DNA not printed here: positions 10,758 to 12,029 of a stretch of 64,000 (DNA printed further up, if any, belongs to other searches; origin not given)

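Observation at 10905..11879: ATPase-dead sigma-54-activator look-alike with intact DNA-binding HTH, translationally coupled to the EPS outer-membrane / export genes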

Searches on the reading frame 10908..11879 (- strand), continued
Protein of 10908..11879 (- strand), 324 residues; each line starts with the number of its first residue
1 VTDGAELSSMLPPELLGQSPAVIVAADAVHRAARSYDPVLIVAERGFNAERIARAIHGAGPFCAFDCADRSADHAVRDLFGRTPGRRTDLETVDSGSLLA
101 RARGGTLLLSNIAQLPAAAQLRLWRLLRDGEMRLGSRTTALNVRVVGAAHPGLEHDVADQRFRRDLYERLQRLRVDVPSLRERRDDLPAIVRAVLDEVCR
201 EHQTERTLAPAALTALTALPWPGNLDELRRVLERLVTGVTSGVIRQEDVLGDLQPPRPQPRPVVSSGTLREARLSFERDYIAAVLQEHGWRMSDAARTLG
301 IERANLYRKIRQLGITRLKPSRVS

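Call 11: find_homologous_proteins(query=window:10908-11879:-, max_evalue=1e-10)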
Query window:10908-11879:- (324 aa): 1622 proteins with E <= 1e-10 among 8000 candidates; the best 120 are listed.
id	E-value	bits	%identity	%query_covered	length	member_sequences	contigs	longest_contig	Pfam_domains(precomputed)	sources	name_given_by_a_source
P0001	7.4e-200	681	100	97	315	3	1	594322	PF00158.33,PF25601.2,PF02954.26,PF14532.13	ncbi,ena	-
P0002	1.6e-133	463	71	98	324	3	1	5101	PF00158.33,PF25601.2,PF02954.26,PF14532.13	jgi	jgi:two-component system nitrogen regulation response regulator NtrX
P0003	1.3e-131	457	70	96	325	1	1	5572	PF00158.33,PF25601.2,PF02954.26,PF14532.13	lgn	-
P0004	9.0e-130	451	69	98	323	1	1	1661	PF00158.33,PF25601.2,PF02954.26,PF14532.13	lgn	-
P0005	4.5e-129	448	70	97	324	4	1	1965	PF00158.33,PF25601.2,PF02954.26,PF14532.13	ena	-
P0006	1.9e-128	446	68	97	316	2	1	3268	PF00158.33,PF25601.2,PF02954.26,PF14532.13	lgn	-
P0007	5.4e-124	432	68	99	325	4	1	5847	PF00158.33,PF25601.2,PF02954.26,PF14532.13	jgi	-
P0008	2.8e-122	426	65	100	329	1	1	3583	PF00158.33,PF25601.2,PF02954.26,PF14532.13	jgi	jgi:DNA-binding NtrC family response regulator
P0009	1.6e-120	420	69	93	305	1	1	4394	PF00158.33,PF25601.2,PF02954.26,PF14532.13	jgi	jgi:two-component system nitrogen regulation response regulator NtrX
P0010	3.2e-119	416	66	97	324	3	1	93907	PF00158.33,PF25601.2,PF02954.26,PF14532.13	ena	-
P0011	3.8e-118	412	66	96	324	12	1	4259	PF00158.33,PF25601.2,PF02954.26,PF14532.13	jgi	jgi:DNA-binding NtrC family response regulator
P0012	5.4e-118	412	62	100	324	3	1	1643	PF00158.33,PF25601.2,PF02954.26,PF14532.13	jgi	jgi:two-component system, NtrC family, nitrogen regulation response regulator NtrX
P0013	8.0e-117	408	64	97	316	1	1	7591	PF00158.33,PF25601.2,PF02954.26,PF14532.13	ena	-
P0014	1.9e-116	407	65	96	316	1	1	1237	PF00158.33,PF25601.2,PF02954.26,PF14532.13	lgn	-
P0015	2.8e-115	403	69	88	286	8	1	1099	PF00158.33,PF25601.2,PF02954.26,PF14532.13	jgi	jgi:two-component system nitrogen regulation response regulator NtrX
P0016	6.0e-115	402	63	97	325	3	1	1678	PF00158.33,PF25601.2,PF02954.26,PF14532.13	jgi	jgi:DNA-binding NtrC family response regulator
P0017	8.9e-115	401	62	100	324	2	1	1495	PF00158.33,PF25601.2,PF02954.26,PF14532.13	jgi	jgi:DNA-binding NtrC family response regulator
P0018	1.7e-113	397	61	100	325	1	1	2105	PF00158.33,PF25601.2,PF02954.26,PF14532.13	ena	-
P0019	9.5e-113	395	62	99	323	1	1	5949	PF00158.33,PF25601.2,PF02954.26,PF14532.13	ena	-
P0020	1.4e-102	361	59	100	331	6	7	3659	PF00158.33,PF25601.2,PF02954.26,PF14532.13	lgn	-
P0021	3.0e-102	360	59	100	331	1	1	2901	PF00158.33,PF25601.2,PF02954.26,PF14532.13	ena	-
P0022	1.4e-100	355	56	100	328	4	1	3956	PF00158.33,PF25601.2,PF02954.26,PF14532.13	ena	-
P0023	2.0e-100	354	58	97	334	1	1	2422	PF00158.33,PF25601.2,PF02954.26,PF14532.13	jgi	jgi:DNA-binding NtrC family response regulator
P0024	5.9e-100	353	56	100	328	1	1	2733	PF00158.33,PF25601.2,PF02954.26,PF14532.13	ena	-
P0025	2.3e-99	351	56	100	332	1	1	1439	PF00158.33,PF25601.2,PF02954.26,PF14532.13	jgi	jgi:DNA-binding NtrC family response regulator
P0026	3.1e-99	350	61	96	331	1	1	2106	PF00158.33,PF25601.2,PF02954.26,PF14532.13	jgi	jgi:DNA-binding NtrC family response regulator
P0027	4.2e-99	350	58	97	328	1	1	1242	PF00158.33,PF25601.2,PF02954.26,PF14532.13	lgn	-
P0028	5.4e-99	350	58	97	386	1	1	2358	PF00158.33,PF25601.2,PF02954.26,PF14532.13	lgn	-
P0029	7.2e-99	349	56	97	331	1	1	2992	PF00158.33,PF25601.2,PF02954.26,PF14532.13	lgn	-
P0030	9.7e-99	349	57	97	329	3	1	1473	PF00158.33,PF25601.2,PF02954.26,PF14532.13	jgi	jgi:DNA-binding NtrC family response regulator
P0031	2.3e-98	347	55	100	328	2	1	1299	PF00158.33,PF25601.2,PF02954.26,PF14532.13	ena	-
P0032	2.7e-98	347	56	97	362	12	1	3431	PF00158.33,PF25601.2,PF02954.26,PF14532.13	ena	-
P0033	7.3e-98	346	56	97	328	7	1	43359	PF00158.33,PF25601.2,PF02954.26,PF14532.13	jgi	jgi:DNA-binding NtrC family response regulator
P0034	7.6e-98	346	56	100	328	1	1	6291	PF00158.33,PF25601.2,PF02954.26,PF14532.13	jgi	jgi:DNA-binding NtrC family response regulator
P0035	1.0e-97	345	58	97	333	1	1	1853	PF00158.33,PF25601.2,PF02954.26,PF14532.13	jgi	jgi:DNA-binding NtrC family response regulator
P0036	1.4e-97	345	56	97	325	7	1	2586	PF00158.33,PF25601.2,PF02954.26,PF14532.13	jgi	jgi:DNA-binding NtrC family response regulator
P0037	1.7e-97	345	55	100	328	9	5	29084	PF00158.33,PF25601.2,PF02954.26,PF14532.13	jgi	jgi:DNA-binding NtrC family response regulator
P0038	2.1e-97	344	55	100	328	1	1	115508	PF00158.33,PF25601.2,PF02954.26,PF14532.13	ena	-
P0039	2.7e-97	344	59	96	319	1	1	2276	PF00158.33,PF25601.2,PF02954.26,PF14532.13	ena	-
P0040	4.0e-97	343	58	97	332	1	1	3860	PF00158.33,PF25601.2,PF02954.26,PF14532.13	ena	-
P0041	1.8e-96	341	55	100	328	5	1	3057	PF00158.33,PF25601.2,PF02954.26,PF14532.13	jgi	jgi:DNA-binding NtrC family response regulator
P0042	1.8e-96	341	56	99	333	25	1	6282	PF00158.33,PF25601.2,PF02954.26,PF14532.13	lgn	-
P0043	2.3e-96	341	57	97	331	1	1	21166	PF00158.33,PF25601.2,PF02954.26,PF14532.13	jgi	jgi:DNA-binding NtrC family response regulator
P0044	3.1e-96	341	58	96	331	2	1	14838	PF00158.33,PF25601.2,PF02954.26,PF14532.13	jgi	-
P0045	3.9e-96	340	57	97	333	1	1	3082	PF00158.33,PF25601.2,PF02954.26,PF14532.13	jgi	jgi:DNA-binding NtrC family response regulator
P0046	5.2e-96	340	58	96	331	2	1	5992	PF00158.33,PF25601.2,PF02954.26,PF14532.13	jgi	-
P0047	5.3e-96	340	55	100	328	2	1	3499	PF00158.33,PF25601.2,PF02954.26,PF14532.13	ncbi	-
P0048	6.3e-96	339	56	97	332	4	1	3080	PF00158.33,PF25601.2,PF02954.26,PF14532.13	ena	-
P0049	7.4e-96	339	59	95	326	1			PF00158.33,PF25601.2,PF02954.26,PF14532.13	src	-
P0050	9.7e-96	339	58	96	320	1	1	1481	PF00158.33,PF25601.2,PF02954.26,PF14532.13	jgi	jgi:DNA-binding NtrC family response regulator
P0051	1.1e-95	339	58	97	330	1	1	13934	PF00158.33,PF25601.2,PF02954.26,PF14532.13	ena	-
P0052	1.3e-95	338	57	97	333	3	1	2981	PF00158.33,PF25601.2,PF02954.26,PF14532.13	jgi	jgi:DNA-binding NtrC family response regulator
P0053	1.5e-95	338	55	100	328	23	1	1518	PF00158.33,PF25601.2,PF02954.26,PF14532.13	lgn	-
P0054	1.6e-95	338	59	96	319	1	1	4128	PF00158.33,PF25601.2,PF02954.26,PF14532.13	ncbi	-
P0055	1.7e-95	338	56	97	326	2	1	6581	PF00158.33,PF25601.2,PF02954.26,PF14532.13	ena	-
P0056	2.1e-95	338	58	96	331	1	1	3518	PF00158.33,PF25601.2,PF02954.26,PF14532.13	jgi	jgi:DNA-binding NtrC family response regulator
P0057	2.2e-95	338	59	96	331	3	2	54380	PF00158.33,PF25601.2,PF02954.26,PF14532.13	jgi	-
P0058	2.2e-95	338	58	96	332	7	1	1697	PF00158.33,PF25601.2,PF02954.26,PF14532.13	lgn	-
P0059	2.8e-95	337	56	97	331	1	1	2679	PF00158.33,PF25601.2,PF02954.26,PF14532.13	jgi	jgi:sigma-54 dependent transcriptional regulator, acetoin dehydrogenase operon transcriptional activ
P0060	2.9e-95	337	56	97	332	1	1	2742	PF00158.33,PF25601.2,PF02954.26,PF14532.13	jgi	jgi:DNA-binding NtrC family response regulator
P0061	3.1e-95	337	57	97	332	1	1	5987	PF00158.33,PF25601.2,PF02954.26,PF14532.13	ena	-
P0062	3.3e-95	337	59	96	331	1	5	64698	PF00158.33,PF25601.2,PF02954.26,PF14532.13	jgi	jgi:DNA-binding NtrC family response regulator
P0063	4.3e-95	337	57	98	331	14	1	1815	PF00158.33,PF25601.2,PF02954.26,PF14532.13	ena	-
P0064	5.2e-95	336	57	96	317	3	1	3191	PF00158.33,PF25601.2,PF02954.26,PF14532.13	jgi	jgi:DNA-binding NtrC family response regulator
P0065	5.6e-95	336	57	97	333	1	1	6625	PF00158.33,PF25601.2,PF02954.26,PF14532.13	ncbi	-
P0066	5.8e-95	336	58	96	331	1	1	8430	PF00158.33,PF25601.2,PF02954.26,PF14532.13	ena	-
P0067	7.0e-95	336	58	96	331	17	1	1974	PF00158.33,PF25601.2,PF02954.26,PF14532.13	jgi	jgi:DNA-binding NtrC family response regulator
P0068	9.9e-95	336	57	97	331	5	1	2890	PF00158.33,PF25601.2,PF02954.26,PF14532.13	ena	-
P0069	1.5e-94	335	57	97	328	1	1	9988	PF00158.33,PF25601.2,PF02954.26,PF14532.13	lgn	-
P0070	1.9e-94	335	55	97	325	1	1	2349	PF00158.33,PF25601.2,PF02954.26,PF14532.13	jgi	jgi:DNA-binding NtrC family response regulator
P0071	1.9e-94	335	59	96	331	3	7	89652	PF00158.33,PF25601.2,PF02954.26,PF14532.13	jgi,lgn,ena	-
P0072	2.3e-94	334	59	96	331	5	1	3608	PF00158.33,PF25601.2,PF02954.26,PF14532.13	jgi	jgi:DNA-binding NtrC family response regulator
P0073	3.7e-94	334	59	96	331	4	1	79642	PF00158.33,PF25601.2,PF02954.26,PF14532.13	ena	-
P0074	3.9e-94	334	57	96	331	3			PF00158.33,PF25601.2,PF02954.26,PF14532.13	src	-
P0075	6.0e-94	333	57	100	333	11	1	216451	PF00158.33,PF25601.2,PF02954.26,PF14532.13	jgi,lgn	jgi:DNA-binding NtrC family response regulator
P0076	6.5e-94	333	57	97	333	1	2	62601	PF00158.33,PF25601.2,PF02954.26,PF14532.13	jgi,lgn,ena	jgi:DNA-binding NtrC family response regulator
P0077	7.9e-94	333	55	100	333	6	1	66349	PF00158.33,PF25601.2,PF02954.26,PF14532.13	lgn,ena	-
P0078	1.1e-93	332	58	96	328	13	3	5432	PF00158.33,PF25601.2,PF02954.26,PF14532.13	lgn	-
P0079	1.3e-93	332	56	99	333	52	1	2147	PF00158.33,PF25601.2,PF02954.26,PF14532.13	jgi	jgi:DNA-binding NtrC family response regulator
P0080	3.5e-93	330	54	97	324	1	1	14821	PF00158.33,PF25601.2,PF02954.26,PF14532.13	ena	-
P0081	4.1e-93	330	58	96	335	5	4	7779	PF00158.33,PF25601.2,PF02954.26,PF14532.13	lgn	-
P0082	6.2e-93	330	58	96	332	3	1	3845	PF00158.33,PF25601.2,PF02954.26,PF14532.13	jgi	jgi:DNA-binding NtrC family response regulator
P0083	6.3e-93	330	55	100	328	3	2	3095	PF00158.33,PF25601.2,PF02954.26,PF14532.13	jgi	jgi:DNA-binding NtrC family response regulator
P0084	6.9e-93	330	57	96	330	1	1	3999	PF00158.33,PF25601.2,PF02954.26,PF14532.13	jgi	jgi:DNA-binding NtrC family response regulator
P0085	7.0e-93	329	57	97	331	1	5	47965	PF00158.33,PF25601.2,PF02954.26,PF14532.13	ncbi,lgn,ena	-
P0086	1.2e-92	329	57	97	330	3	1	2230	PF00158.33,PF25601.2,PF02954.26,PF14532.13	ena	-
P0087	9.0e-92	326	55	95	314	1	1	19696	PF00158.33,PF25601.2,PF02954.26,PF14532.13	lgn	-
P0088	1.8e-91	325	56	98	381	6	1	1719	PF00158.33,PF25601.2,PF02954.26,PF14532.13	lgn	-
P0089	2.1e-91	325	57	96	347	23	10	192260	PF00158.33,PF25601.2,PF02954.26,PF14532.13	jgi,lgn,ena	jgi:DNA-binding NtrC family response regulator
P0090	2.3e-91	324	58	96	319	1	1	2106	PF00158.33,PF25601.2,PF02954.26,PF14532.13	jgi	jgi:DNA-binding NtrC family response regulator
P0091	2.4e-91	324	55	96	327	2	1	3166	PF00158.33,PF25601.2,PF02954.26,PF14532.13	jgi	jgi:DNA-binding NtrC family response regulator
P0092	2.9e-91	324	56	96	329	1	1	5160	PF00158.33,PF25601.2,PF02954.26,PF14532.13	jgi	jgi:DNA-binding NtrC family response regulator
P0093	3.5e-91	324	55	96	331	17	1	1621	PF00158.33,PF25601.2,PF02954.26,PF14532.13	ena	-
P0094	4.3e-91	324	56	97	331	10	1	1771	PF00158.33,PF25601.2,PF02954.26,PF14532.13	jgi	jgi:DNA-binding NtrC family response regulator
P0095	4.4e-91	324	57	97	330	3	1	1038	PF00158.33,PF25601.2,PF02954.26,PF14532.13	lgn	-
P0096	4.4e-91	324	55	97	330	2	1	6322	PF00158.33,PF25601.2,PF02954.26,PF14532.13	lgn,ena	-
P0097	1.3e-90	322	57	96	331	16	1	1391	PF00158.33,PF25601.2,PF02954.26,PF14532.13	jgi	jgi:DNA-binding NtrC family response regulator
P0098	1.4e-90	322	58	88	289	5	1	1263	PF00158.33,PF25601.2,PF02954.26,PF14532.13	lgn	-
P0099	2.7e-90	321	54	96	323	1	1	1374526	PF00158.33,PF25601.2,PF02954.26,PF14532.13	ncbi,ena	-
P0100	2.9e-90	321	56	96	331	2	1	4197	PF00158.33,PF25601.2,PF02954.26,PF14532.13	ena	-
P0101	4.1e-90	320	57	96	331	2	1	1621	PF00158.33,PF25601.2,PF02954.26,PF14532.13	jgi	-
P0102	4.7e-90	320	57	96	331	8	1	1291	PF00158.33,PF25601.2,PF02954.26,PF14532.13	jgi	jgi:DNA-binding NtrC family response regulator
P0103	6.7e-90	320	56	96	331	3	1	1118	PF00158.33,PF25601.2,PF02954.26,PF14532.13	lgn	-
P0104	7.6e-90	320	57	96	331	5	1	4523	PF00158.33,PF25601.2,PF02954.26,PF14532.13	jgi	jgi:DNA-binding NtrC family response regulator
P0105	1.2e-89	319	53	100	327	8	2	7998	PF00158.33,PF25601.2,PF02954.26,PF14532.13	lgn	-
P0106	1.7e-89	318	54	100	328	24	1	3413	PF00158.33,PF25601.2,PF02954.26,PF14532.13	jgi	jgi:DNA-binding NtrC family response regulator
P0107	2.4e-89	318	57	96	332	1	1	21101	PF00158.33,PF25601.2,PF02954.26,PF14532.13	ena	-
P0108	2.9e-89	318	57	96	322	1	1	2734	PF00158.33,PF25601.2,PF02954.26,PF14532.13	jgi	jgi:DNA-binding NtrC family response regulator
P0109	4.2e-89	317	54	99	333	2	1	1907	PF00158.33,PF25601.2,PF02954.26,PF14532.13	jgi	jgi:DNA-binding NtrC family response regulator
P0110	5.0e-89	317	55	97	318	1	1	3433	PF00158.33,PF25601.2,PF02954.26,PF14532.13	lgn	-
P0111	9.4e-89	316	56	96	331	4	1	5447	PF00158.33,PF25601.2,PF02954.26,PF14532.13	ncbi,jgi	-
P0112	9.4e-89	316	56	96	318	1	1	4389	PF00158.33,PF25601.2,PF02954.26,PF14532.13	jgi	jgi:DNA-binding NtrC family response regulator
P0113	1.4e-88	315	55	96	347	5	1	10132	PF00158.33,PF25601.2,PF02954.26,PF14532.13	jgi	-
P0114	1.8e-88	315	56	96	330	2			PF00158.33,PF25601.2,PF02954.26,PF14532.13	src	-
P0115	2.2e-88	315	56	97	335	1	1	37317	PF00158.33,PF25601.2,PF02954.26,PF14532.13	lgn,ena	-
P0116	2.8e-88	314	60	90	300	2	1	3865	PF00158.33,PF25601.2,PF02954.26,PF14532.13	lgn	-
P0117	2.9e-88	314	56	95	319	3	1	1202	PF00158.33,PF25601.2,PF02954.26,PF14532.13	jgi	jgi:DNA-binding NtrC family response regulator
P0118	4.2e-88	314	56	96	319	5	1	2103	PF00158.33,PF25601.2,PF02954.26,PF14532.13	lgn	-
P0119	5.1e-88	314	60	90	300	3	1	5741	PF00158.33,PF25601.2,PF02954.26,PF14532.13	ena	-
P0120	5.6e-88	313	57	96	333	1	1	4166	PF00158.33,PF25601.2,PF02954.26,PF14532.13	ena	-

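Call 13: find_related_loci(query=A1, collection=genome_contigs, flank=6000)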
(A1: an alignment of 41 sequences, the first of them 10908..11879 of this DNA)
Query A1 (324 aa) in genome_contigs; peptide patterns used: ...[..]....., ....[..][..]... (x = any residue, [..] = any of these).
83 stretches matched a pattern; 61 encode a relative of the query (tblastn E <= 1e-3); 61 distinct loci.
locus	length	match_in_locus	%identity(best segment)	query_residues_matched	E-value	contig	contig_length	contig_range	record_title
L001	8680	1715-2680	68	5-324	2e-119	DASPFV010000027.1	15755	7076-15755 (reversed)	MAG TPA_asm: Vicinamibacterales bacterium isolate SMAG_U16434 k141_434705, whole genome shotgun sequence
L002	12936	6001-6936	66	12-323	4e-106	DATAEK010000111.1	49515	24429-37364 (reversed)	MAG TPA_asm: Vicinamibacterales bacterium isolate SMAG_U6775 k141_2242267, whole genome shotgun sequence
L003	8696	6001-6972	56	4-324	2e-102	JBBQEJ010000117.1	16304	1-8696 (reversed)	MAG: Vicinamibacterales bacterium isolate Co_metawrap_1112 Cmw_1112_k141_12694994_length_16304_cov_15.0000, whole genome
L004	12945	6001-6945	60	11-320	3e-96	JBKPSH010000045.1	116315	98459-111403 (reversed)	MAG: Acidobacteriota bacterium isolate GS_EKS_MAG_00027 GS_EKS_000000235779, whole genome shotgun sequence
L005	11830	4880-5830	57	11-324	2e-93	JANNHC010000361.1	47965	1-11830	MAG: Acidobacteriota bacterium isolate SOY_6_C_metabat_331 SOY_6_C_k141_1888056, whole genome shotgun sequence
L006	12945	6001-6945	55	11-320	3e-92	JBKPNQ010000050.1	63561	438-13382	MAG: Acidobacteriota bacterium isolate GS_HAYS_MAG_00036 GS_HAYS_000003031282, whole genome shotgun sequence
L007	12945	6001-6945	59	11-320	5e-91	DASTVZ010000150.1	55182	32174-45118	MAG TPA_asm: Vicinamibacterales bacterium isolate SMAG_U2373 k141_331014, whole genome shotgun sequence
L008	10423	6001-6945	56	11-320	4e-91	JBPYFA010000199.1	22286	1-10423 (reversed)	MAG: Vicinamibacterales bacterium isolate Bin.028.fastaField_pasture_P2 k127_3188286, whole genome shotgun sequence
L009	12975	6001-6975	56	1-320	7e-91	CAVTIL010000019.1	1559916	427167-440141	MAG: uncultured Acidobacteriota bacterium isolate MFD06229.bin.1.266 genome assembly, contig: contig_6769, whole genome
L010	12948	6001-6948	56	13-322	2e-90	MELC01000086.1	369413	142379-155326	MAG: Acidobacteria bacterium RIFCSPLOWO2_12_FULL_66_21 rifcsplowo2_12_scaffold_81, whole genome shotgun sequence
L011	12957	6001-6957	54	10-320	1e-87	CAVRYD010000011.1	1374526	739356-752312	MAG: uncultured Acidobacteriota bacterium isolate MFD02199.bin.2.70 genome assembly, contig: contig_5080, whole genome s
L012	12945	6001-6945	57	11-320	7e-87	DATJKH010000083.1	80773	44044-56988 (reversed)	MAG TPA_asm: Vicinamibacterales bacterium isolate SMAG_U15588 k141_85677, whole genome shotgun sequence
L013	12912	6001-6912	49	11-315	5e-70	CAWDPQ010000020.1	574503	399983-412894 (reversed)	MAG: uncultured Acidobacteriota bacterium isolate MFD04850.bin.1.105 genome assembly, contig: contig_8187, whole genome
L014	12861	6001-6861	49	40-324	1e-70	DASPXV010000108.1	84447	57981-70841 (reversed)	MAG TPA_asm: Vicinamibacterales bacterium isolate SMAG_U11576 k141_892282, whole genome shotgun sequence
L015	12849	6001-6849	49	38-317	3e-69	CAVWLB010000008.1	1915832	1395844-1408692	MAG: uncultured Acidobacteriota bacterium isolate MFD09018.bin.1.114 genome assembly, contig: contig_4727, whole genome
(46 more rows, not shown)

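Call 53: find_encoding_contigs(protein=P0001, flank=3000, max_places=2)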
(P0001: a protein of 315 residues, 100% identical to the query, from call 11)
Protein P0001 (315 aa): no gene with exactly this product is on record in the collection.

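Call 54: list_cluster_members(proteins=[P0001, P0099, P0085])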
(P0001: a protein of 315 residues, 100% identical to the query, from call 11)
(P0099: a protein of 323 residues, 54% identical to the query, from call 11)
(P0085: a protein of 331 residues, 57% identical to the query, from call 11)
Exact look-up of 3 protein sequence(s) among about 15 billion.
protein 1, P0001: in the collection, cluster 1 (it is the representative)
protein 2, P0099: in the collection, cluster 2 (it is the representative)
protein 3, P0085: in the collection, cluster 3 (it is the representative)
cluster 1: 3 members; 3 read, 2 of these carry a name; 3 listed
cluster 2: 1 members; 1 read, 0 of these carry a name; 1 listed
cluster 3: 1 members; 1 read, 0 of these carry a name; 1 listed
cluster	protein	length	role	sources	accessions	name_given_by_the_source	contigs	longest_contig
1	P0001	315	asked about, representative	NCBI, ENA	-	-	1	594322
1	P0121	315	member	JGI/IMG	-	two-component system nitrogen regulation response regulator NtrX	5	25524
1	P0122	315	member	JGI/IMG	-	DNA-binding NtrC family response regulator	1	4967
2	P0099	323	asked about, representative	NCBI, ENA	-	-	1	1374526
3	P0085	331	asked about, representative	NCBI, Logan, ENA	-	-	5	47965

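Call 57: predict_structure(alignment_id=A1)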
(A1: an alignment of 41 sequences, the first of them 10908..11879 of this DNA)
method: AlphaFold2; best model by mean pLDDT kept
length: 324 residues; sequences in the alignment: 41
mean_pLDDT: 90.1   pTM: 0.74
mean pLDDT of the five models: 90.1, 90.0, 89.0, 88.2, 86.6
residues with pLDDT >= 90: 257; 70-90: 32; 50-70: 25; < 50: 10
segments of 3 or more residues with pLDDT < 50: none
pLDDT, mean of each block of 10 residues (from residue 1): 56 94 97 96 96 95 96 94 70 93 98 97 96 92 97 96 98 96 93 97 97 94 88 96 96 68 58 89 93 95 96 84 50
secondary structure, 60 per line:
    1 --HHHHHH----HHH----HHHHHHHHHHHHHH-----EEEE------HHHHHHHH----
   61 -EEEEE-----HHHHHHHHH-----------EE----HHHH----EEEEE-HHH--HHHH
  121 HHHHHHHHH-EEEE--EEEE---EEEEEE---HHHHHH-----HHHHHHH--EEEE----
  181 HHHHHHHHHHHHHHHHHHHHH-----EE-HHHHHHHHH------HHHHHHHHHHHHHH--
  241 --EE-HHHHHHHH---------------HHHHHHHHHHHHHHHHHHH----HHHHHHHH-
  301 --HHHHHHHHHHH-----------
elements in order: H3-8 H20-33 E39-42 H49-56 E62-66 H72-80 H98-101 E106-110 H117-129 E131-134 E137-140 E144-149 H153-158 H164-170 E173-176 H181-201 H210-218 H225-238 H246-253 H269-287 H292-299 H303-313
